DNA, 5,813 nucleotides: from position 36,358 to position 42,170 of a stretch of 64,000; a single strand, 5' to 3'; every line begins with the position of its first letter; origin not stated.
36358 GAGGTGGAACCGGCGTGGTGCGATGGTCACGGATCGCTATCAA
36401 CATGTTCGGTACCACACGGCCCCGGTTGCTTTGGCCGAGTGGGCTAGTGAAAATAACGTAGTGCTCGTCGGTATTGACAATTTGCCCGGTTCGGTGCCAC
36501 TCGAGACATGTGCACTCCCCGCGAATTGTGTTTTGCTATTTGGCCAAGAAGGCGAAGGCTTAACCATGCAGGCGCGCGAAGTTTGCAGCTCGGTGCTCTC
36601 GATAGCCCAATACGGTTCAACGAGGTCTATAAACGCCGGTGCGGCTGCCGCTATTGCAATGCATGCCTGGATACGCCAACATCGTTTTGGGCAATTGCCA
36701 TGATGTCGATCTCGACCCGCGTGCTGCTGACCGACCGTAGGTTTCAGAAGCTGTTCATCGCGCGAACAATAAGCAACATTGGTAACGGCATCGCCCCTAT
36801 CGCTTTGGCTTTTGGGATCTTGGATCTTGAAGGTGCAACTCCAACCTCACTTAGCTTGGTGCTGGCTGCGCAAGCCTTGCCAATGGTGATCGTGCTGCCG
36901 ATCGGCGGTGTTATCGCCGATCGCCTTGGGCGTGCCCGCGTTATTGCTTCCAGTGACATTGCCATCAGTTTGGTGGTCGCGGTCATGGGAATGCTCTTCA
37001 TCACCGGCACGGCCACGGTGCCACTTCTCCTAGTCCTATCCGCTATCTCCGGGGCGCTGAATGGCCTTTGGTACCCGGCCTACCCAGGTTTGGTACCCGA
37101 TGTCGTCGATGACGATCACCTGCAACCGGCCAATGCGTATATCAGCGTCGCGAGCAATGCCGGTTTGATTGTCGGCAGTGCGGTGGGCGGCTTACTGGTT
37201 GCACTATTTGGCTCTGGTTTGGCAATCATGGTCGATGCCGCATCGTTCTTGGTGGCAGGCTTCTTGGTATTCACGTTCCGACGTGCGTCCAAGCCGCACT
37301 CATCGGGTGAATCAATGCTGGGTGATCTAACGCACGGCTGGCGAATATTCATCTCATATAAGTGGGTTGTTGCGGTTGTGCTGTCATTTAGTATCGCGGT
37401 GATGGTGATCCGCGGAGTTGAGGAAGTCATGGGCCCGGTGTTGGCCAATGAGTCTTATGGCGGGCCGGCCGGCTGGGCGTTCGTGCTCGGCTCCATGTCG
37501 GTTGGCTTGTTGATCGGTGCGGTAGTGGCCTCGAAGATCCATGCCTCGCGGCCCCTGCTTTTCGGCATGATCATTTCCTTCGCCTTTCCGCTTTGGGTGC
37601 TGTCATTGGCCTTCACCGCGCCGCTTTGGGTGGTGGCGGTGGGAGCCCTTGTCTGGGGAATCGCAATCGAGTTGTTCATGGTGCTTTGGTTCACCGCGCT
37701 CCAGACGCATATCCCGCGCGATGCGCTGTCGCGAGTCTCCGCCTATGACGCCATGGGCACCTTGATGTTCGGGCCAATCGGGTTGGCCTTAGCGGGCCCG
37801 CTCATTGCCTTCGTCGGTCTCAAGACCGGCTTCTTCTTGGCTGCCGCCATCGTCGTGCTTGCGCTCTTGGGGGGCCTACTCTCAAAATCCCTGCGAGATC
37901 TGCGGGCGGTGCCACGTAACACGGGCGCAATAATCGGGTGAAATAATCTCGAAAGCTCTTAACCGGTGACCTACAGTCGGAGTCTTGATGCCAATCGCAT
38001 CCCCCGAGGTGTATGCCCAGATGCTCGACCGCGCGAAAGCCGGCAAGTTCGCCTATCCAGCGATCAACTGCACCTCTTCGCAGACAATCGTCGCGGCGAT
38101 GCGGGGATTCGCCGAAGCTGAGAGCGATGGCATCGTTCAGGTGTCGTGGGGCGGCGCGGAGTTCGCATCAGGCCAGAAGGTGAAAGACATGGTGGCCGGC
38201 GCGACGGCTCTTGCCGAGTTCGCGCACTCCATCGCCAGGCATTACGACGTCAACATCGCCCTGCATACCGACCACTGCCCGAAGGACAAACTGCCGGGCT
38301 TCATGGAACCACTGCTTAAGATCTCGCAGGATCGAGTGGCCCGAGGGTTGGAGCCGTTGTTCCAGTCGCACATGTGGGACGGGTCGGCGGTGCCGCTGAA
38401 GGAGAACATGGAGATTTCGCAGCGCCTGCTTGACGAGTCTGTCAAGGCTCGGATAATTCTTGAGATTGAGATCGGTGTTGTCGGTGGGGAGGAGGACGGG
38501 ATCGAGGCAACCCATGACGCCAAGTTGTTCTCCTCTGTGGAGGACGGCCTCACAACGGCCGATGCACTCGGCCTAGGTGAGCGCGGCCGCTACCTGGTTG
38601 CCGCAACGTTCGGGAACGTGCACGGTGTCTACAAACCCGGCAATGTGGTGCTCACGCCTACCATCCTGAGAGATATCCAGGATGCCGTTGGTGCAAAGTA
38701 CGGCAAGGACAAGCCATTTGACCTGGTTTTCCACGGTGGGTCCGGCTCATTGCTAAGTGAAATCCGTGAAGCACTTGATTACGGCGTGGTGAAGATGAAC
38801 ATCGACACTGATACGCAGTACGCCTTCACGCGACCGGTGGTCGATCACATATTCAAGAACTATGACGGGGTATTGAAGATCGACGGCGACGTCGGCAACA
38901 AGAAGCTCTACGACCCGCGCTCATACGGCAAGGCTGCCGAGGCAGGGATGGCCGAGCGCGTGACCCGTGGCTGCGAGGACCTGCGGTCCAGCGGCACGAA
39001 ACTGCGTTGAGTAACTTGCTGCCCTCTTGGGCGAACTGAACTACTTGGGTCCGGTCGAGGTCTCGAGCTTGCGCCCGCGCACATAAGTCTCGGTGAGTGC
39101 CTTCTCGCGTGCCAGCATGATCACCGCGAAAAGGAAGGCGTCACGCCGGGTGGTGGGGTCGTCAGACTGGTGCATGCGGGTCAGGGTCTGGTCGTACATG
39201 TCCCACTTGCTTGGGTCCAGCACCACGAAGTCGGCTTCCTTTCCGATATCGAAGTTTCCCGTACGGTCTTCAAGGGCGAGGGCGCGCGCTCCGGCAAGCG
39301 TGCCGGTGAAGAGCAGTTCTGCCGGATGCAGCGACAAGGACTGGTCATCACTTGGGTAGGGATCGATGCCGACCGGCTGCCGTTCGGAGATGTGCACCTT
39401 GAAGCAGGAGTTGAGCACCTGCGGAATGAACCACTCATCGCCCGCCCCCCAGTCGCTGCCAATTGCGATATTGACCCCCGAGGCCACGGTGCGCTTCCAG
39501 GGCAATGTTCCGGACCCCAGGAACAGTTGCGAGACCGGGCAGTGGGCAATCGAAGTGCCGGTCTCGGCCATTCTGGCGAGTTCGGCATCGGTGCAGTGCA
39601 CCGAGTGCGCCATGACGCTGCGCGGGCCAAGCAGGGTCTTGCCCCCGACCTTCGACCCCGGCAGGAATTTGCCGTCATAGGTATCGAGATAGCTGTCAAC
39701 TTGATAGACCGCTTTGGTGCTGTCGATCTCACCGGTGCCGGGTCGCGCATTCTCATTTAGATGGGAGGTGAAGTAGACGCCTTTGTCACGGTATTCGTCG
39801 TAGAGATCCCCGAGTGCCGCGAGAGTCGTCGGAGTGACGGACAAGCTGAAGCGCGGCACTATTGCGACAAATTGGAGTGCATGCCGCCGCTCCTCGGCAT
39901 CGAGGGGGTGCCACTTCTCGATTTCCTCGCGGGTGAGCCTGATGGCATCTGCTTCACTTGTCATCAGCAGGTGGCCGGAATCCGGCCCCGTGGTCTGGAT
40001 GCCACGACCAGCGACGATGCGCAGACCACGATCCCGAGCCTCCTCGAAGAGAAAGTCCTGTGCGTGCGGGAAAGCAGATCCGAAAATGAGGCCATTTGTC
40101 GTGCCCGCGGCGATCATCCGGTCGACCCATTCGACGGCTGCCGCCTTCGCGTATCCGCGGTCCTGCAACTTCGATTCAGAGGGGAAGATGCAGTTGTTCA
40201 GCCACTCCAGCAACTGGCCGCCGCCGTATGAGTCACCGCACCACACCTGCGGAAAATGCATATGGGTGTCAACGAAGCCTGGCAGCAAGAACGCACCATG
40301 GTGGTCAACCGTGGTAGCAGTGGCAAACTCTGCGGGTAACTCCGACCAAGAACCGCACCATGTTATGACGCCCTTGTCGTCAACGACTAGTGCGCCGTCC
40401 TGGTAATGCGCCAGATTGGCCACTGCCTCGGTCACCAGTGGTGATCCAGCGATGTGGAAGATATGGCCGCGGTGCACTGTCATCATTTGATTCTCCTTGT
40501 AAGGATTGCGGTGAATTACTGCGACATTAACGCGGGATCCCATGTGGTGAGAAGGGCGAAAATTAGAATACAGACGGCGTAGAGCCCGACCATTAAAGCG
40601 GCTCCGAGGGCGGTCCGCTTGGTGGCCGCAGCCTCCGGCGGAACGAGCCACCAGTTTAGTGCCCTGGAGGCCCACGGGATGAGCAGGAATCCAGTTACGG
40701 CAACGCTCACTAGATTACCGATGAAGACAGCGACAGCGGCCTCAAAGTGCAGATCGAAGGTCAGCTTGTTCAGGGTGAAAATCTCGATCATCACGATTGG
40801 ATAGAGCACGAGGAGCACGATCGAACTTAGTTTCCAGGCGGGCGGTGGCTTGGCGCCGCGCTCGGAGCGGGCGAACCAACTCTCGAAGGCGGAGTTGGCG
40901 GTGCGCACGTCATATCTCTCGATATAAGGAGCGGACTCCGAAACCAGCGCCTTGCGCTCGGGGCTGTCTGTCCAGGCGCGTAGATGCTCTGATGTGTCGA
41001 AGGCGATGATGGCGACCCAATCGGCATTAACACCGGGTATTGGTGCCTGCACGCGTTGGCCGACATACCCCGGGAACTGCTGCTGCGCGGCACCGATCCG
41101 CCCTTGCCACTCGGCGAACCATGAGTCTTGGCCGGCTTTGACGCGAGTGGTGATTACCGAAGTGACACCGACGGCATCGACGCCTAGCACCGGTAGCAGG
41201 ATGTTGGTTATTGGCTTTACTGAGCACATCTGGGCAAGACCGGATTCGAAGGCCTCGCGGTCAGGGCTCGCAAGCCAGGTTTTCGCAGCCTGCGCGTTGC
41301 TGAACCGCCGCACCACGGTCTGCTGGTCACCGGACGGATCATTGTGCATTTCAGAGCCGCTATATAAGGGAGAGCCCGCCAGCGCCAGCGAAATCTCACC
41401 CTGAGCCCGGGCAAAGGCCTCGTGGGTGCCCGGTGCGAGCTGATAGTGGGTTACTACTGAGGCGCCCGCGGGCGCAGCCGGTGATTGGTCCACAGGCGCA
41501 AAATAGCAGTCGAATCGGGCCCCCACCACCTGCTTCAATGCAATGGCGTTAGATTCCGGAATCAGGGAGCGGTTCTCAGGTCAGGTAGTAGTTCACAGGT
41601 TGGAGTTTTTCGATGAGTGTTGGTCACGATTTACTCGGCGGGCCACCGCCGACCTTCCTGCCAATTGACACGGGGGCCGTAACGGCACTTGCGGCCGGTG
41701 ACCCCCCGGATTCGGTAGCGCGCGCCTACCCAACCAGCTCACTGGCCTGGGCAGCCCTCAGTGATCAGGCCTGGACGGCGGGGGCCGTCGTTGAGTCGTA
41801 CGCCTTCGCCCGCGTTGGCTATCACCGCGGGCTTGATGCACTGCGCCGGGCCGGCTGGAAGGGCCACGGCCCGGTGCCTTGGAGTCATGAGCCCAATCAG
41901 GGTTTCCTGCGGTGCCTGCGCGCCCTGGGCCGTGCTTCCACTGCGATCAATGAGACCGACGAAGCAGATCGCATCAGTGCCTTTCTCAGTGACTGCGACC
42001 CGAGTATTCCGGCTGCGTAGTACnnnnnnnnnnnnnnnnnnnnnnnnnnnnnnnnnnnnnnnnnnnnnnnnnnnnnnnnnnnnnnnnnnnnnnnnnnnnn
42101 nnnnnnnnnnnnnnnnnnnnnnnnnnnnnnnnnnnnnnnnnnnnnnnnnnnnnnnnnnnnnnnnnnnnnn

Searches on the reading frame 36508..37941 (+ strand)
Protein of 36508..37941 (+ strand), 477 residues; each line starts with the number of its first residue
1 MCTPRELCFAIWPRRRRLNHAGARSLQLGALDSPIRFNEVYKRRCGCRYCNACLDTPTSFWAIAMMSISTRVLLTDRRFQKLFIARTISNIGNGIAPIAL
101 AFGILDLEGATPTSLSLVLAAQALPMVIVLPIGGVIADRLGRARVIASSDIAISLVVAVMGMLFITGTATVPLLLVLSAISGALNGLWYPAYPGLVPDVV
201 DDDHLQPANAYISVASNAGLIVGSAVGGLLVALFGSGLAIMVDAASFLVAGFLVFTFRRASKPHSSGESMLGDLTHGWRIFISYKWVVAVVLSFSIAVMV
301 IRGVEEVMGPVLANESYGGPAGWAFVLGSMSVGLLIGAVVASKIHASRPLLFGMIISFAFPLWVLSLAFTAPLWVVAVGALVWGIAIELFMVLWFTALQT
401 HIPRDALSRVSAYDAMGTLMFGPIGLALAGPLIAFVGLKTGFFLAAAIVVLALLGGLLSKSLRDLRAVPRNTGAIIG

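Call 69: search_protein_families(library=pfam, proteins=[window:36508-37941:+], max_evalue=0.00001)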
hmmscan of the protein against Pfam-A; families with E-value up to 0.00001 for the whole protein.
window:36508-37941:+ (477 aa): 2 families
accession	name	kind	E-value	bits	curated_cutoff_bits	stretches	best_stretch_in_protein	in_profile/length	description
PF07690.21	MFS_1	-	1.6e-30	106.6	33.4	1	82-412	1-333/347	Major Facilitator Superfamily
PF05977.19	MFS_3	-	9.6e-27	94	27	1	74-384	7-318/524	Transmembrane secretion effector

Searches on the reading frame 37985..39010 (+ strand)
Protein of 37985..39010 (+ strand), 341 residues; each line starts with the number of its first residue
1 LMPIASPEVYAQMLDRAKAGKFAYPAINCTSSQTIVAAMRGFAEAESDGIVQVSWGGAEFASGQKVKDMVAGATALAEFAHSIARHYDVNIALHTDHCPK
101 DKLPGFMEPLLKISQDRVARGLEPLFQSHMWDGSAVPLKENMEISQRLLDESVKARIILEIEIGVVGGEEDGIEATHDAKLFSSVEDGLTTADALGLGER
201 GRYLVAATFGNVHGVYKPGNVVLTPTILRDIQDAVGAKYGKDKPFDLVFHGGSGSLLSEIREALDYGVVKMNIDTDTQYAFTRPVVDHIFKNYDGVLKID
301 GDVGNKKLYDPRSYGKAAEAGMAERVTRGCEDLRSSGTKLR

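Call 69: search_protein_families(library=pfam, proteins=[window:37985-39010:+], max_evalue=0.00001)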
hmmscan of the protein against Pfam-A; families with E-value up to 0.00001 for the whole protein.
window:37985-39010:+ (341 aa): 1 family
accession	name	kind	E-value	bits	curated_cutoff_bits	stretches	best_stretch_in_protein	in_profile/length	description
PF01116.26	F_bP_aldolase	-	1.8e-74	251.2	25.5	1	10-337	3-276/277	Fructose-bisphosphate aldolase class-II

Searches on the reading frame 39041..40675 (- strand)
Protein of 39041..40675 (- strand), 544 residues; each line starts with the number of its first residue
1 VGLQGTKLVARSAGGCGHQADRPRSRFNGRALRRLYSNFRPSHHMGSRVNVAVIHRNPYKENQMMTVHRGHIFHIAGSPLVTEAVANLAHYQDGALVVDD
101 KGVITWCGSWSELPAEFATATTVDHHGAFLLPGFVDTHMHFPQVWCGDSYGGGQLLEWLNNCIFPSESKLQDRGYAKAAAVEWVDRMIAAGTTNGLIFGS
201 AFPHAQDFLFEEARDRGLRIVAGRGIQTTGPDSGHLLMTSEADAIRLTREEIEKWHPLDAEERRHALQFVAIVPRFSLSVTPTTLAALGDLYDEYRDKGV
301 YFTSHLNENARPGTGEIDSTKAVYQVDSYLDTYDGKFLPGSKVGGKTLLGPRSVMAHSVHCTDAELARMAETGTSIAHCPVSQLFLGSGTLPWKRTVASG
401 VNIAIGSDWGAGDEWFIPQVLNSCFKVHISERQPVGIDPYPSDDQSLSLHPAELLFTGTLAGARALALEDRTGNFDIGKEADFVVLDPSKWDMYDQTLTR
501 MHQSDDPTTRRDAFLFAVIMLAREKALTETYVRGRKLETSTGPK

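Call 69: search_protein_families(library=pfam, proteins=[window:39041-40675:-], max_evalue=0.00001)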
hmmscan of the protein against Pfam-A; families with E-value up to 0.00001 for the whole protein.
window:39041-40675:- (544 aa): 2 families
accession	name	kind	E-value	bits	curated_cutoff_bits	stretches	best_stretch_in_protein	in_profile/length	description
PF01979.26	Amidohydro_1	-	5.8e-36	124.9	25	1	129-534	1-342/345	Amidohydrolase family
PF07969.17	Amidohydro_3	-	1.5e-13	51.5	29.7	1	354-535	309-469/472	Amidohydrolase family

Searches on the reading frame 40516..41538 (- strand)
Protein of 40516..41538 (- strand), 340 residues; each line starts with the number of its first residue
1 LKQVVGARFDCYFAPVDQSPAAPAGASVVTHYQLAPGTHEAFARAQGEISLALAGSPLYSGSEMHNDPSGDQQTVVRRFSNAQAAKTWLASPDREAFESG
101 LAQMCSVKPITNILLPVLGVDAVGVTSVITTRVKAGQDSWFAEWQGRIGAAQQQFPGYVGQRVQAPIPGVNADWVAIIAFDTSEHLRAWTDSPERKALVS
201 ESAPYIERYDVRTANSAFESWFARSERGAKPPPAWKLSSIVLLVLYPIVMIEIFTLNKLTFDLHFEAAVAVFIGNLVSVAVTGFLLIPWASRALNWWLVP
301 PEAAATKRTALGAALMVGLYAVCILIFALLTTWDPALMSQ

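Call 69: search_protein_families(library=pfam, proteins=[window:40516-41538:-], max_evalue=0.00001)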
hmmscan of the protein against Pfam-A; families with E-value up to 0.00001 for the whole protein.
window:40516-41538:- (340 aa): 1 family
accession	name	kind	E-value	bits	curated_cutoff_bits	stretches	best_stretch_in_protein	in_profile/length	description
PF03992.22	ABM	-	1.4e-07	32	23.1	0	126-199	3-76/78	Antibiotic biosynthesis monooxygenase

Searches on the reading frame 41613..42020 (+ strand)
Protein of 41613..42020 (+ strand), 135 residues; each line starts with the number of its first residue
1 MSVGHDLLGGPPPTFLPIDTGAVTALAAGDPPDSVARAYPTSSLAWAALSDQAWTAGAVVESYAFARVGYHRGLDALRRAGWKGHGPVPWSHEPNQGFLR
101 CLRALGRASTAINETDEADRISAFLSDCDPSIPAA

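Call 69: search_protein_families(library=pfam, proteins=[window:41613-42020:+], max_evalue=0.00001)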
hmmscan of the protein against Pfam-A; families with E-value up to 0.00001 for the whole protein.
window:41613-42020:+ (135 aa): 1 family
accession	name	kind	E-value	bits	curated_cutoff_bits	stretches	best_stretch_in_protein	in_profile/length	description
PF11349.13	DUF3151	-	5.7e-54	182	28.4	1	10-132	2-124/127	Protein of unknown function (DUF3151)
